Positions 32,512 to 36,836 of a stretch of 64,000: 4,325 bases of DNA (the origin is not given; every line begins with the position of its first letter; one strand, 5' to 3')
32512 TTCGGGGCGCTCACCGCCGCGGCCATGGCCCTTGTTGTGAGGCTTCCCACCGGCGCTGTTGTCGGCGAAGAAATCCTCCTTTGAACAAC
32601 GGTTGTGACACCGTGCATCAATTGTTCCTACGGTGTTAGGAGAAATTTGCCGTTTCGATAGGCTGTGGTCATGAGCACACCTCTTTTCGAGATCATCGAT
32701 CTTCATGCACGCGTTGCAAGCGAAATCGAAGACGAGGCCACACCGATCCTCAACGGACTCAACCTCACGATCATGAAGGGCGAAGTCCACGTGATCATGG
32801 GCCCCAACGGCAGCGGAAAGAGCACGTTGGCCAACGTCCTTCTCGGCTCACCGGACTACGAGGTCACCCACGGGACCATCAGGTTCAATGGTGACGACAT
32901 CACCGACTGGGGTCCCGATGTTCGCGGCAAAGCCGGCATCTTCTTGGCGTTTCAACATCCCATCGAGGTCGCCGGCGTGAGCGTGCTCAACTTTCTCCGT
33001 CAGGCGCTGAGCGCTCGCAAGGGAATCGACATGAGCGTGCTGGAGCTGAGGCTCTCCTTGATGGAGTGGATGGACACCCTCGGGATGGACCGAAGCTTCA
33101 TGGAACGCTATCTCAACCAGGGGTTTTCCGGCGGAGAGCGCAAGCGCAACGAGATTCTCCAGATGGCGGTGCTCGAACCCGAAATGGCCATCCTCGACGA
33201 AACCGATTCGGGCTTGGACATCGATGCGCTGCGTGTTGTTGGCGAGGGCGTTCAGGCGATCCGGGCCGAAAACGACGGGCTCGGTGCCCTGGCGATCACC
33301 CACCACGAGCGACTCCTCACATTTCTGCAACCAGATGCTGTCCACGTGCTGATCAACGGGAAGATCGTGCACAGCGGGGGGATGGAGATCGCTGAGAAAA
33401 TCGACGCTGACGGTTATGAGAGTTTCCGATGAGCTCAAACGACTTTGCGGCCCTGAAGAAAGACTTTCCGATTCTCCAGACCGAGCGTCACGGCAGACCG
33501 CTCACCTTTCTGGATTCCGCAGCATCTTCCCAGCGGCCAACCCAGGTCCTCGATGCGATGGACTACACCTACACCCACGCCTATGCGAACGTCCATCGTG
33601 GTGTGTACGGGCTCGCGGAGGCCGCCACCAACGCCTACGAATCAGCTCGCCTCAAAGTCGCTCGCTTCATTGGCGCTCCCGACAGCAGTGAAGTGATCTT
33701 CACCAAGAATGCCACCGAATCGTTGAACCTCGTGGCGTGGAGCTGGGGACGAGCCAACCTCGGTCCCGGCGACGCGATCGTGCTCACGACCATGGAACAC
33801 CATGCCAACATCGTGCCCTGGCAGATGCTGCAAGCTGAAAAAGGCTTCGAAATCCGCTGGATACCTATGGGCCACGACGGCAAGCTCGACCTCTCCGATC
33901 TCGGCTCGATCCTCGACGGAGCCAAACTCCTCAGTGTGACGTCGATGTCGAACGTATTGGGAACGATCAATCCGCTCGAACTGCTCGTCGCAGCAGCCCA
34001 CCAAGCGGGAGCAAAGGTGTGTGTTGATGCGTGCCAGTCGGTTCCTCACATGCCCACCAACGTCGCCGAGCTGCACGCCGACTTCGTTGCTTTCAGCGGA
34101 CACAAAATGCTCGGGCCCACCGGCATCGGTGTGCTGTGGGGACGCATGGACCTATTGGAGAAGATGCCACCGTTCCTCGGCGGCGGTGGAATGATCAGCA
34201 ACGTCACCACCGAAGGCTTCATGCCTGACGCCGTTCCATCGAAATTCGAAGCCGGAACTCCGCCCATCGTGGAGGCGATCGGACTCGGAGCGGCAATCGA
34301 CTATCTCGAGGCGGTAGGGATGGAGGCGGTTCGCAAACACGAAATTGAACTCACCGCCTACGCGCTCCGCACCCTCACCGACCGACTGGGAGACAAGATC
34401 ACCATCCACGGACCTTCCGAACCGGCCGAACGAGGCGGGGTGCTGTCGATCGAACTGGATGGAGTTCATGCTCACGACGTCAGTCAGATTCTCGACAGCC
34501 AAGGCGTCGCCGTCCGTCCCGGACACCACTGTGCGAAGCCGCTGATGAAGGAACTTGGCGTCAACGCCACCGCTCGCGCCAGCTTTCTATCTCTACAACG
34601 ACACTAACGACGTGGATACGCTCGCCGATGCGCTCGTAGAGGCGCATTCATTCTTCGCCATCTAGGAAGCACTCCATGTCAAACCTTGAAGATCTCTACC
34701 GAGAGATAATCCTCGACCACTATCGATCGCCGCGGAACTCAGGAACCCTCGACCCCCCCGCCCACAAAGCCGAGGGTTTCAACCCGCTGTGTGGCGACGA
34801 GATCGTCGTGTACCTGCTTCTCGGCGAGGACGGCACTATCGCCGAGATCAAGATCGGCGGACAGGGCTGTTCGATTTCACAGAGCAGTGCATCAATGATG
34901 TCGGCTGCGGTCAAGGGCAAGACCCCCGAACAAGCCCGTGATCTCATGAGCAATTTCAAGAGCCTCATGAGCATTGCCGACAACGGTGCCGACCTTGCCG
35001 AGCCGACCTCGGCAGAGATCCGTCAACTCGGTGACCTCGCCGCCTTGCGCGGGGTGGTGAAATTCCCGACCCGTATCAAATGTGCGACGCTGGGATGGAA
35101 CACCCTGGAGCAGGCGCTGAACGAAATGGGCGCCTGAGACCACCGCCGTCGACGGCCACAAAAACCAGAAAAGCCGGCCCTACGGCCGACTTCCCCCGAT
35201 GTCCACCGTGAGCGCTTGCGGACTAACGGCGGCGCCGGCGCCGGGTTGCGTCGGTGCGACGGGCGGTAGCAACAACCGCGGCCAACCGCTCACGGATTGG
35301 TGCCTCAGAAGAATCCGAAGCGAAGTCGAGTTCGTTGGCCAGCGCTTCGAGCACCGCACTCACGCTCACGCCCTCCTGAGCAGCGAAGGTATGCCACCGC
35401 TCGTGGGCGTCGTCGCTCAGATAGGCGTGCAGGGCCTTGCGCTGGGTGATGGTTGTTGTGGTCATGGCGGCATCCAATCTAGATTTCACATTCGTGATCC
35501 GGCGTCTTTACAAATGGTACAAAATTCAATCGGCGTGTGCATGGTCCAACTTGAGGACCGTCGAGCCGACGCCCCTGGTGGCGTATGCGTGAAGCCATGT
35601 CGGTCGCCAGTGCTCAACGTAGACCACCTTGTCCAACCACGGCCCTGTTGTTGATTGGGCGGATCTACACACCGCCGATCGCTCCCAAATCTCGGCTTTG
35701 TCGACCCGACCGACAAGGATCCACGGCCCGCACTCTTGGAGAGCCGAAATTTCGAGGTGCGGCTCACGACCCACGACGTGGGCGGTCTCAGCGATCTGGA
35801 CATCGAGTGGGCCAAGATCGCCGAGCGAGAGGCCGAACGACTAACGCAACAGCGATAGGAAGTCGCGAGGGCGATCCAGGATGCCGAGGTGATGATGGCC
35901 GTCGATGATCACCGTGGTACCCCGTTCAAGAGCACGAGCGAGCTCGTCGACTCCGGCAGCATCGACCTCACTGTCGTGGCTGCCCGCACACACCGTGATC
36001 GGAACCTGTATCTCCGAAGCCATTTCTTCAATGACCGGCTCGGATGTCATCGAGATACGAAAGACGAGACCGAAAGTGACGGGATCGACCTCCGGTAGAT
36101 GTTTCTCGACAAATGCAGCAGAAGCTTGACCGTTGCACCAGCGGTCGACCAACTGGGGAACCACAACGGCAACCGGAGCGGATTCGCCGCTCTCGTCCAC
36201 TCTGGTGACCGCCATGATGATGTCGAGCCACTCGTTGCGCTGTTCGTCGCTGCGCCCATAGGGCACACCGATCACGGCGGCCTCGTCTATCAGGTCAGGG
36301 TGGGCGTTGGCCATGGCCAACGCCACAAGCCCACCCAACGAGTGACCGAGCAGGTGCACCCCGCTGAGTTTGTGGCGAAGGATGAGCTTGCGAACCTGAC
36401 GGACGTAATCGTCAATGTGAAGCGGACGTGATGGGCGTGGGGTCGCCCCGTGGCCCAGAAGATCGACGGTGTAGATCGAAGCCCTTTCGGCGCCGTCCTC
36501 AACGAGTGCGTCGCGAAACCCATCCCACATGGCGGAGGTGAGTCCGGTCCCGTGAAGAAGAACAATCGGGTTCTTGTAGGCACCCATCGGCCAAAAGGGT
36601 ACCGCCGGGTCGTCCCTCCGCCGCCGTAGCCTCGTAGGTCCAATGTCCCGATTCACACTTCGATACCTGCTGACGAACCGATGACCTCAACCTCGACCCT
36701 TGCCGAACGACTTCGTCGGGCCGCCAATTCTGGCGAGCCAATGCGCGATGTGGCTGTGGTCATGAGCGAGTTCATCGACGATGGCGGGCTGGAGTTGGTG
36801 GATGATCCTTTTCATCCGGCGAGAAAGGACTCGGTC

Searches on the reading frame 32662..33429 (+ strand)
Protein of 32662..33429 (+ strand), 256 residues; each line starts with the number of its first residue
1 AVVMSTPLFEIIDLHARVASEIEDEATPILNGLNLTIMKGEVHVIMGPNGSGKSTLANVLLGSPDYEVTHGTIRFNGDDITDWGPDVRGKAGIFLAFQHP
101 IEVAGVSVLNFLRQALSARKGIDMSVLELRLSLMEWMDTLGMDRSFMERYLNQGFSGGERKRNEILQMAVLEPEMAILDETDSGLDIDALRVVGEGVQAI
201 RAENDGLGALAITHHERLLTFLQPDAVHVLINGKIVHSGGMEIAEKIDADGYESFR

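Call 44: search_protein_families(library=pfam, proteins=[window:32662-33429:+], max_evalue=0.001)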
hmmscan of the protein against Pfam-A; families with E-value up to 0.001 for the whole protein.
window:32662-33429:+ (256 aa): 4 families
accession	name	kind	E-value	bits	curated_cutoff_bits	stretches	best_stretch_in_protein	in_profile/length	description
PF00005.33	ABC_tran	-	1.4e-22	81.2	25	1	30-181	1-135/137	ABC transporter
PF02463.25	SMC_N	-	0.0002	21.3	40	0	40-59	24-43/220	RecF/RecN/SMC N terminal domain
PF13555.12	AAA_29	-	0.00063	19.9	27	0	38-57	20-39/61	P-loop containing region of AAA domain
PF03193.22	RsgA_GTPase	-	0.00067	20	30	0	37-68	103-134/174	RsgA GTPase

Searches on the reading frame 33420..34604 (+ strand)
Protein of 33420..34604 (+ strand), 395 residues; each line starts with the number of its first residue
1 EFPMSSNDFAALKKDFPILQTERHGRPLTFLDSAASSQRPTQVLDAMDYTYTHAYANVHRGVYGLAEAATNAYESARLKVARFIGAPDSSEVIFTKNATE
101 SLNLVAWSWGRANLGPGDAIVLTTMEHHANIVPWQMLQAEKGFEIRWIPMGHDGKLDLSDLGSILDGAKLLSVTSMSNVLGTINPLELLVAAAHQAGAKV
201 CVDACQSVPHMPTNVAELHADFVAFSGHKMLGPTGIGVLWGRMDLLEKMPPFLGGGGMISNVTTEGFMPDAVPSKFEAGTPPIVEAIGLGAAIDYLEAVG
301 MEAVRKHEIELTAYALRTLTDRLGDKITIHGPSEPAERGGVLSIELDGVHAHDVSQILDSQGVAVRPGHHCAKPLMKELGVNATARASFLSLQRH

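Call 44: search_protein_families(library=pfam, proteins=[window:33420-34604:+], max_evalue=0.001)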
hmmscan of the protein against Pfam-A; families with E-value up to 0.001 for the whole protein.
window:33420-34604:+ (395 aa): 2 families
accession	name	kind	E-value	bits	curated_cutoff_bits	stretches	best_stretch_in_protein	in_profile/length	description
PF00266.25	Aminotran_5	-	6.5e-135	450.3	21.5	1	30-390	2-360/371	Aminotransferase class-V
PF22580.2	KYNU_C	-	5.4e-05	23.6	27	1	304-364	1-60/90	Kynureninase C-terminal domain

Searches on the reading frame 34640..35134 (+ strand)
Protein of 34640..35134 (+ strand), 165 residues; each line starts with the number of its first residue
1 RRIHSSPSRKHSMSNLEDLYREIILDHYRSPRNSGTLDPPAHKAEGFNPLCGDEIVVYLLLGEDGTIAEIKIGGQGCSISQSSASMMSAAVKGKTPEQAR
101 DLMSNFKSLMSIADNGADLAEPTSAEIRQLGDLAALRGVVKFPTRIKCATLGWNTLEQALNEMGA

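Call 44: search_protein_families(library=pfam, proteins=[window:34640-35134:+], max_evalue=0.001)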
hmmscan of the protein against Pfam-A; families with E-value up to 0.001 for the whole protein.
window:34640-35134:+ (165 aa): 1 family
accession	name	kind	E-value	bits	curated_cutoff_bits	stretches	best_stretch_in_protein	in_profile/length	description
PF01592.21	NifU_N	-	1.6e-20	73.9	22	1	20-148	2-126/127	NifU-like N terminal domain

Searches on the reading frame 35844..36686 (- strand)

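Call 44: search_protein_families(library=pfam, proteins=[window:35844-36686:-], max_evalue=0.001)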
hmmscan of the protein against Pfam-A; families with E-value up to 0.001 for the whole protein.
window:35844-36686:- (281 aa): 6 families
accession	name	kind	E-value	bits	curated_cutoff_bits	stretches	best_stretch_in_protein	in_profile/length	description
PF00561.26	Abhydrolase_1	-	3.7e-21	76.3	25.8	1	39-272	1-244/245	alpha/beta hydrolase fold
PF12697.13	Abhydrolase_6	-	1.8e-19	71.7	26.3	1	41-276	1-214/217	Alpha/beta hydrolase family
PF12146.15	Hydrolase_4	-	4.8e-15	56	27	1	39-267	5-233/239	Serine aminopeptidase, S33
PF00756.26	Esterase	-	0.00012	22.4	22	1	110-154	117-166/251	Putative esterase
PF20408.4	Abhydrolase_11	-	0.00016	21.9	27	0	40-145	4-114/193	Alpha/beta hydrolase domain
PF01674.24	Lipase_2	-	0.00029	20.9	20.3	1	38-122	1-89/219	Lipase (class 2)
